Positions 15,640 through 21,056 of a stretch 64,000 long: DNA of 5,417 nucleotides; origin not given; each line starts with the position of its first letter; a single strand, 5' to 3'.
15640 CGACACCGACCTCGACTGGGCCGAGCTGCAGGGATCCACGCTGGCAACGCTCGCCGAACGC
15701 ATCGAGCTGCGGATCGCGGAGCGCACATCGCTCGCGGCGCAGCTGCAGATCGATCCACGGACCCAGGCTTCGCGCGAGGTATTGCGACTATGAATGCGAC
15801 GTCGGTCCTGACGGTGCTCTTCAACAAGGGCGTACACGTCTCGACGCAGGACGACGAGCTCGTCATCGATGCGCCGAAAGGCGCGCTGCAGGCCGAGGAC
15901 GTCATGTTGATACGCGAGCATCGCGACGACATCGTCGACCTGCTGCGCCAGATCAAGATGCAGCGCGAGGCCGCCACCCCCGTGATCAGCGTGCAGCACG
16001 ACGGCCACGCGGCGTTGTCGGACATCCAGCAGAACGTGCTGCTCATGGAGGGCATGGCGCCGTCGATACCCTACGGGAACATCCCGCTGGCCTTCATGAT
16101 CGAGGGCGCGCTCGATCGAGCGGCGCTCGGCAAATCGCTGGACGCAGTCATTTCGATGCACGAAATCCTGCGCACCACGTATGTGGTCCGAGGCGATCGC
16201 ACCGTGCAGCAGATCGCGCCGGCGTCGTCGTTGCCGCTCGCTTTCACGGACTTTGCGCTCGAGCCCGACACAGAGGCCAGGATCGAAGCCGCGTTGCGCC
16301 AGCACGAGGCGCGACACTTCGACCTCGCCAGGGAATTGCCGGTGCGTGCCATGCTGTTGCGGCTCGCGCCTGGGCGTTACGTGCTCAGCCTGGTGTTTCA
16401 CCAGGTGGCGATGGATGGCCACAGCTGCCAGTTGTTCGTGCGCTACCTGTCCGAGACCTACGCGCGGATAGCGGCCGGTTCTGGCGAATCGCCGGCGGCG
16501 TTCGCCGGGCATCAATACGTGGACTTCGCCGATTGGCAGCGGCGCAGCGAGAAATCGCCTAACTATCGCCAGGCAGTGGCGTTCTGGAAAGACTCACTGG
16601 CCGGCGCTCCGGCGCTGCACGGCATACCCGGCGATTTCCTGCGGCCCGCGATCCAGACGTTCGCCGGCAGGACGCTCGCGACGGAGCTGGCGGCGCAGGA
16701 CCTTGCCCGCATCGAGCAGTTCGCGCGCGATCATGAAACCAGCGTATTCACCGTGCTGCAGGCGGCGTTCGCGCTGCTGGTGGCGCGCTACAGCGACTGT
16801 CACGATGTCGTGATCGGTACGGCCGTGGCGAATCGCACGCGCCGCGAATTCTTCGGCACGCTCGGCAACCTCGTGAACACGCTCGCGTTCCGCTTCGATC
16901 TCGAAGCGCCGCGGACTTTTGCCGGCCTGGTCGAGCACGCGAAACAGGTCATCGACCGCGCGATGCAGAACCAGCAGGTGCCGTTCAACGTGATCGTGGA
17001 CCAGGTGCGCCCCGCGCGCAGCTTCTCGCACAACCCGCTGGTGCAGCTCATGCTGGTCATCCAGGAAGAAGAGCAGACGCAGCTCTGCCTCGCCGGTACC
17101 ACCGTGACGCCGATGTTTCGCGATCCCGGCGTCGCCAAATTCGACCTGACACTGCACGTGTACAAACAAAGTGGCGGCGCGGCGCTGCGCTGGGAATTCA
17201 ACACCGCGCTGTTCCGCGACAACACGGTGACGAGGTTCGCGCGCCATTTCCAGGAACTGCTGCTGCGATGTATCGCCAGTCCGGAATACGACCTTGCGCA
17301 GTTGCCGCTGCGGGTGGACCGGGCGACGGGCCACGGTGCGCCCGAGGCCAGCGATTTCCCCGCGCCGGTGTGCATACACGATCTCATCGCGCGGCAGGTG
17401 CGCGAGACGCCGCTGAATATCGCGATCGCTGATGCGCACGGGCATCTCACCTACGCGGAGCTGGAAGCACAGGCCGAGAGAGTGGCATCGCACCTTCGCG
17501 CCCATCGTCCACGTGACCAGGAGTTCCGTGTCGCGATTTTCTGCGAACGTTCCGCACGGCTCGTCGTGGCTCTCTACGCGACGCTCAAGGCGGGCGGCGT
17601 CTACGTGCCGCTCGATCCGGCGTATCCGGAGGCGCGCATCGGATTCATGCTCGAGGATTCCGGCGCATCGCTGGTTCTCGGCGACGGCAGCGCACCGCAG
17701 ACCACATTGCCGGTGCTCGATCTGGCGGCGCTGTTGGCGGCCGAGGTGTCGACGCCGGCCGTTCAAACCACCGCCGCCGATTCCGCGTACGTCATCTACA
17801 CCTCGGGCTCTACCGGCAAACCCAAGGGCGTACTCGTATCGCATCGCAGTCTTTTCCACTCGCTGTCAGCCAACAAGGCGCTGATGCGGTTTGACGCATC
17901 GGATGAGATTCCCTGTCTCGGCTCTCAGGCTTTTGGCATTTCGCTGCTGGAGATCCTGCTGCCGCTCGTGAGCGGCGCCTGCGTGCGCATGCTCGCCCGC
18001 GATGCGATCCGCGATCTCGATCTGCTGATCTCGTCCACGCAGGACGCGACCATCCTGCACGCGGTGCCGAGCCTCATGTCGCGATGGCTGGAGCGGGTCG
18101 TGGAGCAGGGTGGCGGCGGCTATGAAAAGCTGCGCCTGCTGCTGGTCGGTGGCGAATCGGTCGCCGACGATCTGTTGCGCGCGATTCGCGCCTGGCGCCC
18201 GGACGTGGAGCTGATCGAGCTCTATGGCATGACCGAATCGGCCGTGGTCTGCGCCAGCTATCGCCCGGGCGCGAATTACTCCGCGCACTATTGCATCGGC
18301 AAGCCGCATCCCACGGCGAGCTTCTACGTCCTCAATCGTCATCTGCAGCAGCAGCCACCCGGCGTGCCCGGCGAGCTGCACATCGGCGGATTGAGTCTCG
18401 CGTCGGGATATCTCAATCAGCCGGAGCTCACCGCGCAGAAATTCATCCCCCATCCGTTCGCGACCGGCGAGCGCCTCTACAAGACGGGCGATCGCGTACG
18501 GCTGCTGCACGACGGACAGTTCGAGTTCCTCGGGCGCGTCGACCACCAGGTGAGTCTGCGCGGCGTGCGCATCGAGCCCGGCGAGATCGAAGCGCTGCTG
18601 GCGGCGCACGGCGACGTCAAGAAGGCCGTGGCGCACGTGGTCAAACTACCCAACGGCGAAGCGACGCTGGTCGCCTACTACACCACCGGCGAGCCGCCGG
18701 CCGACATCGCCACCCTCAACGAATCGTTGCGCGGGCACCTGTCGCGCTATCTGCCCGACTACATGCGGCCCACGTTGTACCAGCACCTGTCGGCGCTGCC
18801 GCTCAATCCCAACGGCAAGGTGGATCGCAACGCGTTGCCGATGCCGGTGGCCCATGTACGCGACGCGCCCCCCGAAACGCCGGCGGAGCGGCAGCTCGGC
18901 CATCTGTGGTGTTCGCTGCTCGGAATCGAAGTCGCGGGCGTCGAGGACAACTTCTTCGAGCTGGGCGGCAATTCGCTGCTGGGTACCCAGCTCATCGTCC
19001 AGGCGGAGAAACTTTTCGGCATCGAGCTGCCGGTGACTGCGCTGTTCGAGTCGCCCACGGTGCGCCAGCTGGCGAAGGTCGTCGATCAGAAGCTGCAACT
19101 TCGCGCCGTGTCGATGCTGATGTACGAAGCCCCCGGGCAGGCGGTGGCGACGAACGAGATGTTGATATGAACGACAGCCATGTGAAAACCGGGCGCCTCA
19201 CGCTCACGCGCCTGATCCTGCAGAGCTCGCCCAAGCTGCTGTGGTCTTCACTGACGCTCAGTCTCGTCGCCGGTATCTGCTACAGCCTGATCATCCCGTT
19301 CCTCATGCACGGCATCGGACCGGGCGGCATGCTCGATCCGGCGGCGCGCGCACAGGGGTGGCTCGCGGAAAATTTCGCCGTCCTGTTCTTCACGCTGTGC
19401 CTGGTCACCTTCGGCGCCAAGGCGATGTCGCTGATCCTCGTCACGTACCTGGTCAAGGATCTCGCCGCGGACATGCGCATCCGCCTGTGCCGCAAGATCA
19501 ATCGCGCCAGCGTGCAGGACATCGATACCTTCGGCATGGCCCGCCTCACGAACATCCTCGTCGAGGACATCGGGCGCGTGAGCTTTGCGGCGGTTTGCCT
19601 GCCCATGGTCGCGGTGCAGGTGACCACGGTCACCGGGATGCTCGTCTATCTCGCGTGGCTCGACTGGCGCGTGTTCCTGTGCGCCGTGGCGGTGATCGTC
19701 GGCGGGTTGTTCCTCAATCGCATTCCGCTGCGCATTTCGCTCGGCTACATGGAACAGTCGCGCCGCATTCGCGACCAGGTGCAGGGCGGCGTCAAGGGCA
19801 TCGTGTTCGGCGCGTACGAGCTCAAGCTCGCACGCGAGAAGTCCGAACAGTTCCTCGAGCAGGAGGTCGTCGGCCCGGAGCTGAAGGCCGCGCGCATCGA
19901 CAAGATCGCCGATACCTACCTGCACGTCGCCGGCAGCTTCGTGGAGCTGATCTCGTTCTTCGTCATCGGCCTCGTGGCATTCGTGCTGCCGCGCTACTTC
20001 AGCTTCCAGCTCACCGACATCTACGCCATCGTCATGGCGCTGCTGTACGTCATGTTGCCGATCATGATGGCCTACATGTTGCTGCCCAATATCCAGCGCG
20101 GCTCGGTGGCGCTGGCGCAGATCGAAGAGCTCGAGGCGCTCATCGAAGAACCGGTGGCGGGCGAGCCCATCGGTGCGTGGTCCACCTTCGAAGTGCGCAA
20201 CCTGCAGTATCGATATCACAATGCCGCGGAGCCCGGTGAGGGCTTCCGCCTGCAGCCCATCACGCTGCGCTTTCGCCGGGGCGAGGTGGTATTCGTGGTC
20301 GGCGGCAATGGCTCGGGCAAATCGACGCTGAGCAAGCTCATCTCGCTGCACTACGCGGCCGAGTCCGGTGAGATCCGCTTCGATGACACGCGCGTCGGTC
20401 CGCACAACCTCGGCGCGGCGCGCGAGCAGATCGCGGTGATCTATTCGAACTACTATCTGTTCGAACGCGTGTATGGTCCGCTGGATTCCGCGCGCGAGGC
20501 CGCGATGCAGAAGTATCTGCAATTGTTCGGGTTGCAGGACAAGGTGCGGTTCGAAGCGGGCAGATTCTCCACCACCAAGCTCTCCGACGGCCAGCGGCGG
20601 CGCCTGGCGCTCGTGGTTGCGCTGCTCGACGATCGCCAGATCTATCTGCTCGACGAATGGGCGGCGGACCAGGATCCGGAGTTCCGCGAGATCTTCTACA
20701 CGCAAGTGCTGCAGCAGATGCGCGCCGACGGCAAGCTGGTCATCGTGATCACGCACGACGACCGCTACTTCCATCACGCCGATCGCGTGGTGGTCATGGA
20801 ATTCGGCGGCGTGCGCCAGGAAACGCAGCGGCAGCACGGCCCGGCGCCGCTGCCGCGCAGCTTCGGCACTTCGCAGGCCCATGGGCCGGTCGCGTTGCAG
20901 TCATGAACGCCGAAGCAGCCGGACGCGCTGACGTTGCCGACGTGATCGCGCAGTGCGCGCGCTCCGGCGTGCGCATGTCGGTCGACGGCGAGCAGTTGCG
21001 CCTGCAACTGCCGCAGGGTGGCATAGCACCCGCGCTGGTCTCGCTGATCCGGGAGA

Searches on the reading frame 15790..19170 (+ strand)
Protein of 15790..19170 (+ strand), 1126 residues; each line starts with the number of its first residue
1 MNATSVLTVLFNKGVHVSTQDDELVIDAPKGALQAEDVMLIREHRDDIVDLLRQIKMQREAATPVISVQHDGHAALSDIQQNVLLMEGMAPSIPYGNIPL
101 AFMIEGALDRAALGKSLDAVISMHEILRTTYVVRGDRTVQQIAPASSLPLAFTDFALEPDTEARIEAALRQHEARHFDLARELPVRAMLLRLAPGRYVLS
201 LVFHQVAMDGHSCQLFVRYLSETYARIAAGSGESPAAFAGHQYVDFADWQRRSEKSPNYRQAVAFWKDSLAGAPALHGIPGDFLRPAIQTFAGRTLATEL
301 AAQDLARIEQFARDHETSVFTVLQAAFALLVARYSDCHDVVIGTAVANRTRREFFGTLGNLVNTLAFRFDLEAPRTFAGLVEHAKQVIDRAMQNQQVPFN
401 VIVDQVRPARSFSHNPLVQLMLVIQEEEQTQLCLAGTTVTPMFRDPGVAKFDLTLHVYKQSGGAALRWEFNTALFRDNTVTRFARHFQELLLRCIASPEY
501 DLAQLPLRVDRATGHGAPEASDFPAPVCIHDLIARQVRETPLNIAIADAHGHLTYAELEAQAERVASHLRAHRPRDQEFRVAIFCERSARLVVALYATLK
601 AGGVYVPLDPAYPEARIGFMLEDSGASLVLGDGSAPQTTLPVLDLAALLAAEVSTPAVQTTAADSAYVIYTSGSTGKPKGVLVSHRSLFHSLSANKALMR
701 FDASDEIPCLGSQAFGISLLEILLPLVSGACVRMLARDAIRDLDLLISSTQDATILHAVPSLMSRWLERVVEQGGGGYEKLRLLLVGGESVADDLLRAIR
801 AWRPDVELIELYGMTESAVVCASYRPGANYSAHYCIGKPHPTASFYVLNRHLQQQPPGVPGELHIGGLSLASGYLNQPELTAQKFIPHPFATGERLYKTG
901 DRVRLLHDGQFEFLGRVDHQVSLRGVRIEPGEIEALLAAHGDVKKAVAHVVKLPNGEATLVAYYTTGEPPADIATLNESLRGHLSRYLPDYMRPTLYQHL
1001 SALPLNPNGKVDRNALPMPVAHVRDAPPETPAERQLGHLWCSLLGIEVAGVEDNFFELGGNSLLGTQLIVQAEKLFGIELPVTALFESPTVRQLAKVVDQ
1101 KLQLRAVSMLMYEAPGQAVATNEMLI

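Call 7: search_protein_families(library=pfam, proteins=[window:15790-19170:+], max_evalue=0.001)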
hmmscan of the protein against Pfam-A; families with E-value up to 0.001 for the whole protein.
window:15790-19170:+ (1126 aa): 5 families
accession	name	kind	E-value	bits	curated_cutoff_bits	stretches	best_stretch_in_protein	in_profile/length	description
PF00668.25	Condensation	-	1.9e-84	284.4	30.6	1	72-507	3-446/456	Condensation domain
PF00501.34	AMP-binding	-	1.8e-73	248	29.9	1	534-875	2-384/384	AMP-binding enzyme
PF00550.31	PP-binding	-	2.2e-16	60.3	20.8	1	1036-1097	3-66/67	Phosphopantetheine attachment site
PF18563.6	TubC_N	-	1e-07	32.4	26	1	7-54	5-52/52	TubC N-terminal docking domain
PF13193.12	AMP-binding_C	-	1.7e-07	32.5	24.5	1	932-1010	1-76/76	AMP-binding enzyme C-terminal domain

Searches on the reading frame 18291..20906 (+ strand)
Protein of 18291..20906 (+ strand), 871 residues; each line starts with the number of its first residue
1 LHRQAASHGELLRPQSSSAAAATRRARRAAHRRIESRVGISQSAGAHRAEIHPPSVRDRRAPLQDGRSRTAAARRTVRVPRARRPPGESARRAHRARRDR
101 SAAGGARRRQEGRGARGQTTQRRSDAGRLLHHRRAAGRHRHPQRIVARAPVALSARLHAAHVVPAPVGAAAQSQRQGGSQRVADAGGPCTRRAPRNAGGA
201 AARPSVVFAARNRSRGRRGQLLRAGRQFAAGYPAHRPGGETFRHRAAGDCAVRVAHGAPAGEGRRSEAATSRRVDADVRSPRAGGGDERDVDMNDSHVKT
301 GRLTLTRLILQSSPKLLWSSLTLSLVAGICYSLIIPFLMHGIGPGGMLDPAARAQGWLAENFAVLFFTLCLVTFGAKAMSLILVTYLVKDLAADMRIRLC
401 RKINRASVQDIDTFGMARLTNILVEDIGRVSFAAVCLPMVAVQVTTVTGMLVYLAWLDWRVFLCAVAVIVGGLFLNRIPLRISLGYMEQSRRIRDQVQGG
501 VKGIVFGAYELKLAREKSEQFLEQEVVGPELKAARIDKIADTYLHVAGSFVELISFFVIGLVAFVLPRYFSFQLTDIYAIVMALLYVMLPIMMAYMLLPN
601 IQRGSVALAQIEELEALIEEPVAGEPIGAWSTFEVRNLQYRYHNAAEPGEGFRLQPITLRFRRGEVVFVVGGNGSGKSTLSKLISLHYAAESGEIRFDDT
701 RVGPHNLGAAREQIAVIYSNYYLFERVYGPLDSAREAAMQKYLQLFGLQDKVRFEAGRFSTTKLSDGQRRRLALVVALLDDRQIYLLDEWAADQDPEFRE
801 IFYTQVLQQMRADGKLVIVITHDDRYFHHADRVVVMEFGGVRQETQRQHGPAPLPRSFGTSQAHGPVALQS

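Call 7: search_protein_families(library=pfam, proteins=[window:18291-20906:+], max_evalue=0.001)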
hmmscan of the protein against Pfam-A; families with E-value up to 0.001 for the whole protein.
window:18291-20906:+ (871 aa): 4 families
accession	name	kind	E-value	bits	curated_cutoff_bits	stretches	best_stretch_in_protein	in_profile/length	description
PF00005.33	ABC_tran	-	4.9e-25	89.1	25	1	654-791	1-136/137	ABC transporter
PF02463.25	SMC_N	-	8.6e-08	32.3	40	1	755-837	128-212/220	RecF/RecN/SMC N terminal domain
PF13304.12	AAA_21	-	2.9e-07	31.3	27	0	759-824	233-300/304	AAA domain, putative AbiEii toxin, Type IV TA system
PF00664.28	ABC_membrane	-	0.00037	20.7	28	1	325-481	8-163/274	ABC transporter transmembrane region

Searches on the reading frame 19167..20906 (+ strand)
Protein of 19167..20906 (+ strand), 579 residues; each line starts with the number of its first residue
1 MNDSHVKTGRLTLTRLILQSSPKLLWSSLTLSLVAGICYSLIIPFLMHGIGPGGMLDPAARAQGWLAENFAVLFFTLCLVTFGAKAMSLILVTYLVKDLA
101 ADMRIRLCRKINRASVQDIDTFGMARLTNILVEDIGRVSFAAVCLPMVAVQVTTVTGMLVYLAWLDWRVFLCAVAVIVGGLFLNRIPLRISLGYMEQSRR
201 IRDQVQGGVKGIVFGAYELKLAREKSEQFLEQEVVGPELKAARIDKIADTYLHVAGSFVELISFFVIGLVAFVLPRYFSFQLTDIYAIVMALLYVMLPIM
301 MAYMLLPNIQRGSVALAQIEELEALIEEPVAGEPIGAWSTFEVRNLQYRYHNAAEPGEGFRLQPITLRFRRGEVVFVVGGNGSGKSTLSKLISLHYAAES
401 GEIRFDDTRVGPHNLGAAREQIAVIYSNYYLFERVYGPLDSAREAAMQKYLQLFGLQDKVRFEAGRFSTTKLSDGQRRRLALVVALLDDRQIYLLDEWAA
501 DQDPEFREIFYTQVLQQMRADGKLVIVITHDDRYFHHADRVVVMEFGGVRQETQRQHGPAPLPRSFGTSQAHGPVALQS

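Call 54: search_protein_families(library=ncbifam, proteins=[window:19167-20906:+], max_evalue=0.001)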
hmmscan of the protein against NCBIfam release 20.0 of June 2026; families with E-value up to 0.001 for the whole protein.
window:19167-20906:+ (579 aa): 172 families (the best 25 are shown)
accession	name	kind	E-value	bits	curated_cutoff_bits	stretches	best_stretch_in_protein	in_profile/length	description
TIGR01194.1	cyc_pep_trnsptr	subfamily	3.6e-102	342.7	286.2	1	14-554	9-552/554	cyclic peptide export ABC transporter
NF007813.0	PRK10522.1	equivalog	4.7e-96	322.6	604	1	71-550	51-528/547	multidrug ABC transporter permease/ATP-binding protein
TIGR02203.1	MsbA_lipidA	equivalog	1.2e-34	119.7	602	1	84-549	71-546/572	lipid A export permease/ATP-binding protein MsbA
NF008364.0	PRK11160.1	equivalog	2e-33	115.9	630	1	101-556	93-559/575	heme ABC transporter ATP-binding protein/permease CydC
TIGR03375.1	type_I_sec_LssB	subfamily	5e-30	104.4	693.1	1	196-553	316-683/696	type I secretion system permease/ATPase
TIGR04520.1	ECF_ATPase_1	equivalog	6.9e-26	91.3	315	2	342-428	2-85/269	energy-coupling factor transporter ATPase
TIGR02868.1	CydC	equivalog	1.4e-25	90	329.05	1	100-531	85-529/530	thiol reductant ABC exporter subunit CydC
TIGR02857.1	CydD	equivalog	2.2e-25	89.6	435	1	334-544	313-529/529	thiol reductant ABC exporter subunit CydD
NF045513.1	HepA_fam_ABC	equivalog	3.6e-25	88.5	725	1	73-549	100-586/610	heterocyst formation ABC transporter subunit HepA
TIGR04521.1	ECF_ATPase_2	equivalog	4.4e-24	85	330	1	342-555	2-229/279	energy-coupling factor transporter ATPase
NF008381.0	PRK11176.1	equivalog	1.1e-23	83.4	867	1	72-552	69-559/582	lipid A ABC transporter ATP-binding protein/permease MsbA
TIGR01846.1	type_I_sec_HlyB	subfamily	7e-23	80.8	725.55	1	239-552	355-672/694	type I secretion system permease/ATPase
NF008055.0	PRK10789.1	equivalog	4.6e-22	78.2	845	1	94-556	83-555/590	SmdA family multidrug ABC transporter permease/ATP-binding protein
NF010156.0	PRK13635.1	equivalog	6.7e-22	77.9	392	2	341-428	6-89/279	energy-coupling factor ABC transporter ATP-binding protein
TIGR02204.1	MsbA_rel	hypoth_equivalog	1.5e-21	76.7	780.4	1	307-551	299-554/576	ABC transporter, permease/ATP-binding protein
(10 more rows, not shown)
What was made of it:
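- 19167..20906 (+): ABC exporter (fused permease and ATPase), cyclic-peptide exporter family. TIGR01194 342.7 bits against a cut-off of 286.2 (call 54).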
